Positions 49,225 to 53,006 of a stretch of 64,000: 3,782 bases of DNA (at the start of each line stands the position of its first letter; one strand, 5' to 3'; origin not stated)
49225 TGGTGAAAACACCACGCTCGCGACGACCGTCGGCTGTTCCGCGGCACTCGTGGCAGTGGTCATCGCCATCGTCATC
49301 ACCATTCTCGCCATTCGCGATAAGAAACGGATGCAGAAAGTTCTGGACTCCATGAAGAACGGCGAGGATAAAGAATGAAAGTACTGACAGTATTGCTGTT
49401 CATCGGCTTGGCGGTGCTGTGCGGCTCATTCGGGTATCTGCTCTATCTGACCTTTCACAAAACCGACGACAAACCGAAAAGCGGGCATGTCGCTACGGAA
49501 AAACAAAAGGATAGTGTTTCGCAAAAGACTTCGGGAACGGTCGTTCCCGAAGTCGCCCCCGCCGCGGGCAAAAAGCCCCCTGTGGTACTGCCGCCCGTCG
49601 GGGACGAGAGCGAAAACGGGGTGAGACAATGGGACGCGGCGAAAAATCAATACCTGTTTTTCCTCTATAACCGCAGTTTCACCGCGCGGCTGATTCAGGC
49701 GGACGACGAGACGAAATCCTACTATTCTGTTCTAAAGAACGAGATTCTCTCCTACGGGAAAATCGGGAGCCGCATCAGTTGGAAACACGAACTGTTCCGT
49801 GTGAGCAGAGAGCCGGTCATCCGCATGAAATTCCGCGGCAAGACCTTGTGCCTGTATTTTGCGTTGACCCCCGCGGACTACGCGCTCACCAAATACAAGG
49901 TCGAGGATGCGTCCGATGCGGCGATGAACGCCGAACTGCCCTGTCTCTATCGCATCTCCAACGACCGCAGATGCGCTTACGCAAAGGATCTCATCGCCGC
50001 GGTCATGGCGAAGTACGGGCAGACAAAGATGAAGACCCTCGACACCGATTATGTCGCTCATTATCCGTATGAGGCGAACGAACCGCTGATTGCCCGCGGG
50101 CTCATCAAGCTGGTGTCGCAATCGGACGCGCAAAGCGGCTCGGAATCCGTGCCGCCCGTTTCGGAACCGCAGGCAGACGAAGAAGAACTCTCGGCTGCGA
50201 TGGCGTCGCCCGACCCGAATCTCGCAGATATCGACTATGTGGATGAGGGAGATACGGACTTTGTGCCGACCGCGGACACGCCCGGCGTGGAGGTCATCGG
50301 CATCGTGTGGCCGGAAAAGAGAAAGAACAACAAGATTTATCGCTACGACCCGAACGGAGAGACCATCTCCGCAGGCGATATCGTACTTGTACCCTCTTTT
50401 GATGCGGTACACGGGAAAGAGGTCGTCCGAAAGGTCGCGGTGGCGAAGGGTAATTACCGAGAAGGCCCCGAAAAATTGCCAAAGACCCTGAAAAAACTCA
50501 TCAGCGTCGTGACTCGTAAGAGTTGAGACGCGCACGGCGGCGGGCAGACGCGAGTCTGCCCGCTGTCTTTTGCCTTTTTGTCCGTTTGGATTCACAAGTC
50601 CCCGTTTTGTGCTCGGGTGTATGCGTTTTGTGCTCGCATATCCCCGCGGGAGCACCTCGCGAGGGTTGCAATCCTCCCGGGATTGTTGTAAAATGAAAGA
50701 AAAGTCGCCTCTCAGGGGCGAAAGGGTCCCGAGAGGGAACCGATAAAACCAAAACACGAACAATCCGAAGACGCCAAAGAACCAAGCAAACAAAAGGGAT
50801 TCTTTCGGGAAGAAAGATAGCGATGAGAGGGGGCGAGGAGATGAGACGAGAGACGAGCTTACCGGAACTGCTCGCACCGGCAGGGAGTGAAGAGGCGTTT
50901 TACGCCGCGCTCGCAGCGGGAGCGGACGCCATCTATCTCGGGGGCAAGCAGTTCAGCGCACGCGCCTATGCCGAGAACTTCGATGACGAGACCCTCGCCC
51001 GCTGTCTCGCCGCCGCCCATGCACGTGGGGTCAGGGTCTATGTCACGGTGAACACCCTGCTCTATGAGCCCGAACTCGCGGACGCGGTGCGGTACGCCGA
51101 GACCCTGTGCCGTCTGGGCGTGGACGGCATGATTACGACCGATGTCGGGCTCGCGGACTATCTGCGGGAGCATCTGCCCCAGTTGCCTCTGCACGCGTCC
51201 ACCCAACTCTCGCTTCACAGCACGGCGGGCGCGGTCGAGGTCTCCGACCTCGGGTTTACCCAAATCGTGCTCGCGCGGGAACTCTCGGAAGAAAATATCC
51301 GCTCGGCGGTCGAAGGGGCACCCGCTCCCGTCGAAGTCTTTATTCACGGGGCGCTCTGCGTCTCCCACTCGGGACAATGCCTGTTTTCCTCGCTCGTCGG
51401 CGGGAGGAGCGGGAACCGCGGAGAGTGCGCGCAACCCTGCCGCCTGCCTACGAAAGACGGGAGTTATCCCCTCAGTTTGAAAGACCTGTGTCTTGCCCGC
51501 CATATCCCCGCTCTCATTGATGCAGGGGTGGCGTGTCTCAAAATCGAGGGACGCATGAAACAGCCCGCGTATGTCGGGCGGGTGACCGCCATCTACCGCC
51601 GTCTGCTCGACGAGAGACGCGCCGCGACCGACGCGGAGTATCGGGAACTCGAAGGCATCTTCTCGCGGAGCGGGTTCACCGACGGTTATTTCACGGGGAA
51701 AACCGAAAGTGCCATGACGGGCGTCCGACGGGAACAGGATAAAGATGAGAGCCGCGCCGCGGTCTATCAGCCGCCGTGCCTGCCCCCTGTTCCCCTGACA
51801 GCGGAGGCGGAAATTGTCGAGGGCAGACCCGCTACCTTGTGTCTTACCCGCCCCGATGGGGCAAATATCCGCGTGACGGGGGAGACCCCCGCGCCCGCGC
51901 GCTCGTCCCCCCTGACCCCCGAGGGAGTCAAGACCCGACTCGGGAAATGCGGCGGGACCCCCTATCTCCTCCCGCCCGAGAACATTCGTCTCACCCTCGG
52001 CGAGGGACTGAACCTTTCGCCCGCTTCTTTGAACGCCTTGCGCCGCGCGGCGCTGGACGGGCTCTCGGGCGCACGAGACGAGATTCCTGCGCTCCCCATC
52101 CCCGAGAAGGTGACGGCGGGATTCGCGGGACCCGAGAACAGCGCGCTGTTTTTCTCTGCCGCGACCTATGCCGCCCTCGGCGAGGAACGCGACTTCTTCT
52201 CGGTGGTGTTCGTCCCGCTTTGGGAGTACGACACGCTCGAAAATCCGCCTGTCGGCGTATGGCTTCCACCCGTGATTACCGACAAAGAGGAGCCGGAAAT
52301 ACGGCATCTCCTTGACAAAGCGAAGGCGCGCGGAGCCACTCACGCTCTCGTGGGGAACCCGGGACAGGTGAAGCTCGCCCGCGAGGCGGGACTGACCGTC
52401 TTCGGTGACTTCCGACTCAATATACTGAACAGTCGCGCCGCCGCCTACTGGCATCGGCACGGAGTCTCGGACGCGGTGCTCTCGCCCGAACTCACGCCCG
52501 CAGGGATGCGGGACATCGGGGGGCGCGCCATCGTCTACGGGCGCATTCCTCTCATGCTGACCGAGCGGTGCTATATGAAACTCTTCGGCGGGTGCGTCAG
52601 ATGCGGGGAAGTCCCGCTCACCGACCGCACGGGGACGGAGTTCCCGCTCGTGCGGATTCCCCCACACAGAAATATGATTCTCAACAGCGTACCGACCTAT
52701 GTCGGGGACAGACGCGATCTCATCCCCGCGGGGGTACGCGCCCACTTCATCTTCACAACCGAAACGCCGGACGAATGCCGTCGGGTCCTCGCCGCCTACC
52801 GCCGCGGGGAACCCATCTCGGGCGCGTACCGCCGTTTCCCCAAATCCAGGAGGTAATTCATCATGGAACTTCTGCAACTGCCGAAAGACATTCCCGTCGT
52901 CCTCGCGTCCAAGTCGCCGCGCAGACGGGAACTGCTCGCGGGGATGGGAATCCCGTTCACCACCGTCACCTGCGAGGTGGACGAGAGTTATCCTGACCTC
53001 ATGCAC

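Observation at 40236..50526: Two-component-linked giant mosaic surface-protein module (candidate undescribed cell-surface system)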

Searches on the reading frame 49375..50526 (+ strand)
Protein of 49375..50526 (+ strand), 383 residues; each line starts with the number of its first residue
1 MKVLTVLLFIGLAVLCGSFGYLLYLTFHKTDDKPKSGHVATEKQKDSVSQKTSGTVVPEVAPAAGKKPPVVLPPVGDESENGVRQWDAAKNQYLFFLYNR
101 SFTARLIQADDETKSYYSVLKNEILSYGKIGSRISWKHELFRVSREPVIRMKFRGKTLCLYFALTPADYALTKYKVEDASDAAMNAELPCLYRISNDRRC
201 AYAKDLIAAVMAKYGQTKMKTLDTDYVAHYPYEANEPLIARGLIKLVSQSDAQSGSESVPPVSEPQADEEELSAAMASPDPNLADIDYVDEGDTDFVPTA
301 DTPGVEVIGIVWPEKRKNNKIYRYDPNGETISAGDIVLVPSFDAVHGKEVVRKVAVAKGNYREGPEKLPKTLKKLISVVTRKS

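Call 5: search_protein_families(library=pfam, proteins=[window:49375-50526:+], max_evalue=0.01)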
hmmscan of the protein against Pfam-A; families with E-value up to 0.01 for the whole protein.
window:49375-50526:+ (383 aa): 0 families

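Call 6: search_protein_families(library=ncbifam, proteins=[window:49375-50526:+], max_evalue=0.01)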
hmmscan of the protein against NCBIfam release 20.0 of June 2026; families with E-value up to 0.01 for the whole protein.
window:49375-50526:+ (383 aa): 0 families

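Call 11: find_homologous_proteins(query=window:49375-50523:+)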
Query window:49375-50523:+ (383 aa): 185 proteins with E <= 0.001 among 5541 candidates; the best 120 are listed.
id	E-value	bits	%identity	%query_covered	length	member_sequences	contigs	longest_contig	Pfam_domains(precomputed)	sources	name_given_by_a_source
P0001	7.7e-251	849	99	100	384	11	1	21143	-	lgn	-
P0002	2.8e-99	351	56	48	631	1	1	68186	-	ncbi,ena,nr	ncbi:MAG: hypothetical protein K2L12_05180 [Clostridia bacterium]|nr:hypothetical protein [Clostridi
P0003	4.6e-87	310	46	51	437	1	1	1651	-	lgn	-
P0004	2.5e-75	272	48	41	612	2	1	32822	PF07523.19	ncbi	-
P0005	1.8e-74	269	47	56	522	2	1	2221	-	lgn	-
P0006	2.2e-74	269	54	39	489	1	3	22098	-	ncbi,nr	ncbi:MAG: MmcQ/YjbR family DNA-binding protein [Roseburia sp.]|nr:MmcQ/YjbR family DNA-binding prote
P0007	3.1e-72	262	44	50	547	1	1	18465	PF00828.26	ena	-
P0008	6.2e-71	257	48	39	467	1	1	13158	-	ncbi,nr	ncbi:MAG: hypothetical protein NC350_03830 [Corallococcus sp.]|nr:hypothetical protein [Corallococcu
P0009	9.6e-71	257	49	39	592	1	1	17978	PF00828.26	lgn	-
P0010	3.2e-69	252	39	52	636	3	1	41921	-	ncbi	-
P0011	1.4e-68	250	45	45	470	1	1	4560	-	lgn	-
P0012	9.8e-68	247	44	48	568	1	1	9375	-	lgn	-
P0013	1.4e-67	246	46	40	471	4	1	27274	-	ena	-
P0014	1.4e-67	246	50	39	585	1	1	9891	-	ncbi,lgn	-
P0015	5.1e-67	244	48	39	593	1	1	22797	PF00828.26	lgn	-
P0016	1.9e-66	243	36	58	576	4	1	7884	PF00828.26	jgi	jgi:hypothetical protein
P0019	1.4e-65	240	46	40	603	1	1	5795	PF00828.26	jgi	-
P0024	7.4e-60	221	46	39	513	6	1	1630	PF00828.26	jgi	jgi:hypothetical protein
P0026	2.4e-53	199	53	56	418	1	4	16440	PF00828.26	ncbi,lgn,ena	-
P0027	4.5e-52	195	45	68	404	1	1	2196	PF00828.26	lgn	-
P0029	1.0e-49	188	40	53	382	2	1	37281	PF00828.26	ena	-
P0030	1.3e-49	187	55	44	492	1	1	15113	PF00828.26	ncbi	-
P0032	8.8e-48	181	46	56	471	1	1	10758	PF00828.26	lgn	-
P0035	1.8e-47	180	50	50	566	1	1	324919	PF00828.26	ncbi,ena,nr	ncbi:MAG: uL15 family ribosomal protein [Clostridiales bacterium]|nr:uL15 family ribosomal protein [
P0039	6.0e-47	178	40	76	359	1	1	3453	PF00828.26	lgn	-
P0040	7.0e-47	178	46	57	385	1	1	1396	PF00828.26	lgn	-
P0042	1.4e-46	177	46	56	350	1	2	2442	PF00828.26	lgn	-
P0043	2.4e-45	173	48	48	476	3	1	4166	PF00828.26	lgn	-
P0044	2.1e-44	170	47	50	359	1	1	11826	PF00828.26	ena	-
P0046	3.5e-44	169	52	42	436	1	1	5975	PF00828.26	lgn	-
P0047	6.3e-44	168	47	50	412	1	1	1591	PF00828.26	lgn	-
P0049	1.5e-43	167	47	50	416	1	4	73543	PF00828.26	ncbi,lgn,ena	-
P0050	2.3e-43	167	49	42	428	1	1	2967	PF00828.26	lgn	-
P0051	3.1e-43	166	48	48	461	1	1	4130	PF00828.26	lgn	-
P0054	6.1e-43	165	51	43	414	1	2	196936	PF00828.26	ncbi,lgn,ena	-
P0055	6.7e-43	165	51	43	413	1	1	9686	PF00828.26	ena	-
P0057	8.6e-43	165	51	43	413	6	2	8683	PF00828.26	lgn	-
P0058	1.4e-42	164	51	43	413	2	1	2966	PF00828.26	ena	-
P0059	1.6e-42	164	51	43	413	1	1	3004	PF00828.26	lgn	-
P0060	1.7e-42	164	51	43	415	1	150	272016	PF00828.26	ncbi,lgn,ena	-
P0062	2.4e-42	163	48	48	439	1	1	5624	PF00828.26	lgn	-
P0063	4.9e-42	162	44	57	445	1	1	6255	PF00828.26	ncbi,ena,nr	ncbi:MAG: uL15 family ribosomal protein [Clostridia bacterium]|nr:uL15 family ribosomal protein [Clo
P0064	5.0e-42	162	52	43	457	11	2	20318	PF00828.26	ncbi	-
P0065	1.2e-41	161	47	50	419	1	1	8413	PF00828.26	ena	-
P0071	4.3e-41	159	54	44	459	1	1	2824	PF00828.26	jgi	jgi:hypothetical protein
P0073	4.6e-41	159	39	63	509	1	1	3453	PF00828.26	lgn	-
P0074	4.9e-41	159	39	63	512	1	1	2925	PF00828.26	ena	-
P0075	6.7e-41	159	46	50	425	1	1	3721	PF00828.26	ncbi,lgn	-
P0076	7.0e-41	158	46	50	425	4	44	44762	PF00828.26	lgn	-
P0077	7.6e-41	158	51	41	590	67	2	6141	PF00828.26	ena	-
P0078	8.5e-41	158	50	41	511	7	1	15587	PF00828.26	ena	-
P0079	1.0e-40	158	50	41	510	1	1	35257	PF00828.26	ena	-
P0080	1.1e-40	158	50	41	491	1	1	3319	PF00828.26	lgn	-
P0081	1.2e-40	158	50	41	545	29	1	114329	PF00828.26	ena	-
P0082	1.2e-40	158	50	41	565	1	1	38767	PF00828.26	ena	-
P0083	1.4e-40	157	50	41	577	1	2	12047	PF00828.26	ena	-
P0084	1.6e-40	157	49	41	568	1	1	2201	PF00828.26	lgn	-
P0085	1.7e-40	157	51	41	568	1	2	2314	PF00828.26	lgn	-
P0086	2.1e-40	157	51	41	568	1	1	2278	PF00828.26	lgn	-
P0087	2.5e-40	157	50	41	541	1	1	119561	PF00828.26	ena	-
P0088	4.3e-40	156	38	63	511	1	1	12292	PF00828.26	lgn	-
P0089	5.3e-40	156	50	41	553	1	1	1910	PF00828.26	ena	-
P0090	6.5e-40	155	45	49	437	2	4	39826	PF00828.26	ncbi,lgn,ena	-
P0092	1.3e-39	154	50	41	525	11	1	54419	PF00828.26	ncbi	-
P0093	1.3e-39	154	49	41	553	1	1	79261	PF00828.26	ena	-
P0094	2.5e-39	153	49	42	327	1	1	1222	PF00828.26,PF05887.17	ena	-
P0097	5.1e-39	152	46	46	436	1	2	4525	PF00828.26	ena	-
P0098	6.2e-39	152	50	41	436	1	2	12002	PF00828.26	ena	-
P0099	6.2e-39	152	50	41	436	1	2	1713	PF00828.26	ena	-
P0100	6.3e-39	152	50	41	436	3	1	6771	PF00828.26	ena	-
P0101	7.2e-39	152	45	46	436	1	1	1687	PF00828.26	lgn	-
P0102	7.2e-39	152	38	63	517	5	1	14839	PF00828.26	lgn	-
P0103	7.3e-39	152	49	41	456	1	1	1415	PF00828.26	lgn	-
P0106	9.4e-39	151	46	46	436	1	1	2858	PF00828.26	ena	-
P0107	1.0e-38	151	45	46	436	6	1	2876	PF00828.26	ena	-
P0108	1.1e-38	151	45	46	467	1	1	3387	PF00828.26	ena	-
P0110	1.2e-38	151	50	41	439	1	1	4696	PF00828.26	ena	-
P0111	1.2e-38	151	50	41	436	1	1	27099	PF00828.26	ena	-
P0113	1.6e-38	151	49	41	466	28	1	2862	PF00828.26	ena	-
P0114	1.8e-38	150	37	73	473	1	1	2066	PF00828.26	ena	-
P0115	1.9e-38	150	46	44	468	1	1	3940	PF00828.26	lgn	-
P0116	2.2e-38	150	49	41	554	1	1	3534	PF00828.26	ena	-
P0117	2.4e-38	150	49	41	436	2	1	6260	PF00828.26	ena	-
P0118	2.7e-38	150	49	42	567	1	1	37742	PF00828.26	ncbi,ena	-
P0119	3.2e-38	150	50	41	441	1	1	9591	PF00828.26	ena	-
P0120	3.8e-38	149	49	42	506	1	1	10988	PF00828.26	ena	-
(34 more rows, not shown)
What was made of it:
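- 49375..50526 (+): Gene 4, 383 aa, ATGA-coupled to the giant gene. It has an N-terminal TM (1-28), a disordered linker, a YjbR/YdhG-like alpha/beta domain (83-250), an acidic linker and a small C-terminal beta domain (~305-375, '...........GDIVLVP'). 185 homologues, many fused to uL15-like PF00828 (call 11).
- Closest known: MmcQ/YjbR and YdhG. Same: NCBI names one homologue MmcQ/YjbR (call 11).
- Its family is broad and is often fused to a uL15-like domain (call 11).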

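Call 12: find_encoding_contigs(protein=P0001, flank=10000, max_places=4)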
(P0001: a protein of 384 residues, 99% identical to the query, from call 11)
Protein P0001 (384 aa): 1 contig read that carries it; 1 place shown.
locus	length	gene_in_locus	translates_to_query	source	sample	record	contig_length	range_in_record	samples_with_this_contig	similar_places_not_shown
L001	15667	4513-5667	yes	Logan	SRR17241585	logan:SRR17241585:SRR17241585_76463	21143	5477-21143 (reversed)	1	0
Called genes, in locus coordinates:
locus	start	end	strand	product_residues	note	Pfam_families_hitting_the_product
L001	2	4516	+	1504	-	?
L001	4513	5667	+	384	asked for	-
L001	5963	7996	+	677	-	PF01136:Peptidase_U32, PF12392:DUF3656, PF01136:Peptidase_U32 (weak)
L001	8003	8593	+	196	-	PF02545:Maf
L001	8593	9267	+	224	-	PF00730:HhH-GPD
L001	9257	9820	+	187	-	PF01751:Toprim (weak), PF13662:Toprim_4 (weak), PF13331:DUF4093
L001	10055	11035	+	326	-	PF00005:ABC_tran, PF13304:AAA_21 (weak)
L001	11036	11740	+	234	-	PF12679:ABC2_membrane_2 (weak)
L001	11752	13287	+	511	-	-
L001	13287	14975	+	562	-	-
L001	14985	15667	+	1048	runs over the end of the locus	-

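Call 13: find_encoding_contigs(protein=P0002, flank=10000, max_places=3)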
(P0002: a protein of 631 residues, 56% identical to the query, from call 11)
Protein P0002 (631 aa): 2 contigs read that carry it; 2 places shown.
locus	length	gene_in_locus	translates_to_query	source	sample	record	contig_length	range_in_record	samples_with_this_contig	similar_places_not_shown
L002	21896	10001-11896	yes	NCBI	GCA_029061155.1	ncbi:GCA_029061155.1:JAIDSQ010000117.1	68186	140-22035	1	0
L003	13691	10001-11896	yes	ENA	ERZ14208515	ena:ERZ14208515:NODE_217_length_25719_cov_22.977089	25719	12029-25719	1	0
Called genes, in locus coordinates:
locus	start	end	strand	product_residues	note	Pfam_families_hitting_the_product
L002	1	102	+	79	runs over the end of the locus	?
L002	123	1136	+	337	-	PF05128:DUF697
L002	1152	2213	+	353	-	PF05343:Peptidase_M42, PF01546:Peptidase_M20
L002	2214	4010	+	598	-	PF00664:ABC_membrane, PF00005:ABC_tran, PF02463:SMC_N (weak)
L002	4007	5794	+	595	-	PF00664:ABC_membrane, PF00005:ABC_tran, PF02463:SMC_N (faint)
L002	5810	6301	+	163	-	-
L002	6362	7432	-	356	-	PF02540:NAD_synthase (weak), PF03054:tRNA_Me_trans, PF20259:tRNA_Me_trans_M, PF20258:tRNA_Me_trans_C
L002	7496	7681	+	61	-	PF14056:DUF4250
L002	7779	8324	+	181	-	PF14317:YcxB (faint)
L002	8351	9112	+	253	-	PF01636:APH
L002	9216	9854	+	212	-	PF14681:UPRTase, PF00156:Pribosyltran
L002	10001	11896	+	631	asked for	-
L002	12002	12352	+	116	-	PF00828:Ribosomal_L27A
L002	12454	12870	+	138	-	PF09954:DUF2188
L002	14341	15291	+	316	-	PF02492:cobW (faint), PF21537:DUF1980_C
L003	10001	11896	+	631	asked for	-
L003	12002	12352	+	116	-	PF00828:Ribosomal_L27A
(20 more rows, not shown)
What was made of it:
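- Its closest homologue from another species lies among unrelated genes (call 13).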

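Call 54: predict_structure(alignment_id=A1)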
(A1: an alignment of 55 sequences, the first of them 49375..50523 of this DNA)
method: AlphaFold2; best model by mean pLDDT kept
length: 383 residues; sequences in the alignment: 55
mean_pLDDT: 70.4   pTM: 0.53
mean pLDDT of the five models: 70.4, 69.8, 69.5, 68.9, 68.5
residues with pLDDT >= 90: 172; 70-90: 26; 50-70: 51; < 50: 134
segments of 3 or more residues with pLDDT < 50: 34-54, 71-79, 255-329, 359-383
pLDDT, mean of each block of 10 residues (from residue 1): 90 93 82 47 43 50 56 43 86 91 98 98 98 97 98 97 98 97 96 98 98 97 94 96 90 45 39 36 32 32 35 36 40 62 65 57 39 35 36
secondary structure, 60 per line:
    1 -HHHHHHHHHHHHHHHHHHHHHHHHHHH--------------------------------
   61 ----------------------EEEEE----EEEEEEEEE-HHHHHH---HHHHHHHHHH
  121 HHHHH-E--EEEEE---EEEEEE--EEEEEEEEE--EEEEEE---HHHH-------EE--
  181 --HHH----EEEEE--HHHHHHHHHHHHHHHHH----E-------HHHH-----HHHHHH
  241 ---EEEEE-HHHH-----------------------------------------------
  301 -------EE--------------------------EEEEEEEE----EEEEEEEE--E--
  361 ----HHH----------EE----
elements in order: H2-28 E83-87 E92-100 H102-107 H111-125 E130-134 E138-143 E146-154 E157-162 H166-169 E190-194 H197-213 H226-229 H235-240 E244-248 H250-253 E336-343 E348-355
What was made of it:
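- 49375..50526 (+): In the AF2 model residues 83-250 have pLDDT above 95 (call 54).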

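Call 57: fold_search(model_id=the predicted structure, library=pdb)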
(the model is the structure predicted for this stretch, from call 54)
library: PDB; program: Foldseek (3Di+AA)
matches with E <= 10: 217; with E <= 0.001: 0
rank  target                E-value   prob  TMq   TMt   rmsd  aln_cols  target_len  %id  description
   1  9t2w_A                1.8e-02  0.98  0.21  0.52   7.3       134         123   13  YdhG-like domain-containing protein (Frataxin) from Listeria monocytogenes (released 2025-11-19)
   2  2fki_MODEL_1_A        1.9e-02  1.00  0.22  0.62  12.9       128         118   10  NMR Structure of Protein yjbR from Escherichia coli; Northeast Structural Genomics Consortium Target ER226 (released 2006-02-28)
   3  2oc6_A                9.3e-02  0.96  0.22  0.56   4.0       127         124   16  Crystal structure of a protein from the duf1801 family (ydhg, bsu05750) from bacillus subtilis at 1.75 A resolution (released 2007-01-16)
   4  9t2w_B                2.9e-01  0.82  0.19  0.52   3.9       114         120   10  YdhG-like domain-containing protein (Frataxin) from Listeria monocytogenes (released 2025-11-19)
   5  2wql_A                3.9e-01  0.08  0.12  0.21  14.8       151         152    7  CRYSTAL STRUCTURE OF THE MAJOR CARROT ALLERGEN DAU C 1 (released 2009-09-01)
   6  6a28_B                4.7e-01  0.09  0.10  0.15  12.6       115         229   14  Crystal structure of PprA W183R mutant form 2 (released 2018-12-26)
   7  8a1c_A                4.7e-01  0.02  0.07  0.08  23.1       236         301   10  TraI trans-esterase domain from pKM101 (DNA bound) (released 2022-07-13)
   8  1p8k_Z                5.2e-01  0.09  0.12  0.16  17.6       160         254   14  The structure and DNA recognition of a bifunctional homing endonuclease and group I intron splicing factor (released 2004-01-20)
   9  2kl4_MODEL_1_A        6.2e-01  0.57  0.20  0.55   6.9       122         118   13  NMR structure of the protein NB7804A (released 2009-07-14)
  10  2od0_A                7.8e-01  0.21  0.16  0.40   6.6       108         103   13  The crystal structure of gene product VP1028 from Vibrio parahaemolyticus (released 2007-01-23)
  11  7qd7                  8.3e-01  0.18  0.10  0.08   6.0        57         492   12  TarM(Se)_G117R (released 2023-05-10)
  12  4yxb_B                8.8e-01  0.02  0.07  0.12  18.2       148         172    9  FliM(SPOA)::FliN fusion protein (released 2015-06-03)
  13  4wac                  9.3e-01  0.23  0.10  0.08   5.6        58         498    7  Crystal Structure of TarM (released 2015-02-25)
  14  3fkd_C                9.9e-01  0.25  0.16  0.18   5.6       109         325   13  The crystal structure of L-threonine-O-3-phosphate decarboxylase from Porphyromonas gingivalis (released 2009-02-03)
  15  7qh9_CCC              1.0e+00  0.13  0.10  0.08   9.4        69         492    9  TarM(Se)_G117R-4RboP (released 2023-05-10)
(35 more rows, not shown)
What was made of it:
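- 49375..50526 (+): Best Foldseek PDB matches are YdhG-like, YjbR and DUF1801 (probability 0.96-1.0, TM 0.52-0.62, E ~0.02; call 57).
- Closest known: MmcQ/YjbR and YdhG. Same: The predicted fold of gene 4 residues 83-250 matches them (Foldseek probability 0.96-1.0; call 57).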

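Call 86: search_protein_families(library=phrogs, proteins=[window:49375-50523:+], max_evalue=0.001)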
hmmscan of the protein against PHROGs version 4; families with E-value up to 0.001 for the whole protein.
window:49375-50523:+ (383 aa): 0 families

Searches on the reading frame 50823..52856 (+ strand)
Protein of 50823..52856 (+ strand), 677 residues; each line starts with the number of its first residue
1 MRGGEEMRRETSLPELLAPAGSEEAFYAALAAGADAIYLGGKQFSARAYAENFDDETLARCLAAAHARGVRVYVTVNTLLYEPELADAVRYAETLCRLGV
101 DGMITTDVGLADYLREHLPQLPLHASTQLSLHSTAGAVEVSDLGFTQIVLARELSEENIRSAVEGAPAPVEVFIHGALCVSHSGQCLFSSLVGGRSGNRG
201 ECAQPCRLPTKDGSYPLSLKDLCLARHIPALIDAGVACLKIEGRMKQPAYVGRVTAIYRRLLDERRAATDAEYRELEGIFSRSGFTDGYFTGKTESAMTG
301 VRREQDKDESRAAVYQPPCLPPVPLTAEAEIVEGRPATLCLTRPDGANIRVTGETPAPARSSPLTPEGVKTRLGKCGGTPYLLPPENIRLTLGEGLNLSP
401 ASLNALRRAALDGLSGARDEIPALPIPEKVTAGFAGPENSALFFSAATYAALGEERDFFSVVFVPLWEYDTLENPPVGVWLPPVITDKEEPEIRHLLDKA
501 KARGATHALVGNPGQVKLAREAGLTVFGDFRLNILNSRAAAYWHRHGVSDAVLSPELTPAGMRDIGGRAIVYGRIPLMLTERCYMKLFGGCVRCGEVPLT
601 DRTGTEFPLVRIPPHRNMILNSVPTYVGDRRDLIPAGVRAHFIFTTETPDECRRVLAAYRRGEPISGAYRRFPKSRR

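Call 8: search_protein_families(library=pfam, proteins=[window:50823-52856:+], max_evalue=0.001)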
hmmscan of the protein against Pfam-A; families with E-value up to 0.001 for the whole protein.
window:50823-52856:+ (677 aa): 2 families
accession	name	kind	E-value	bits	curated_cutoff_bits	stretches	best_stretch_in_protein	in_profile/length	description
PF01136.24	Peptidase_U32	-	8.9e-74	248.1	22.4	2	87-295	3-232/233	Peptidase family U32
PF12392.13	DUF3656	-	8e-11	43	22.1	1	323-418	25-108/109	Collagenase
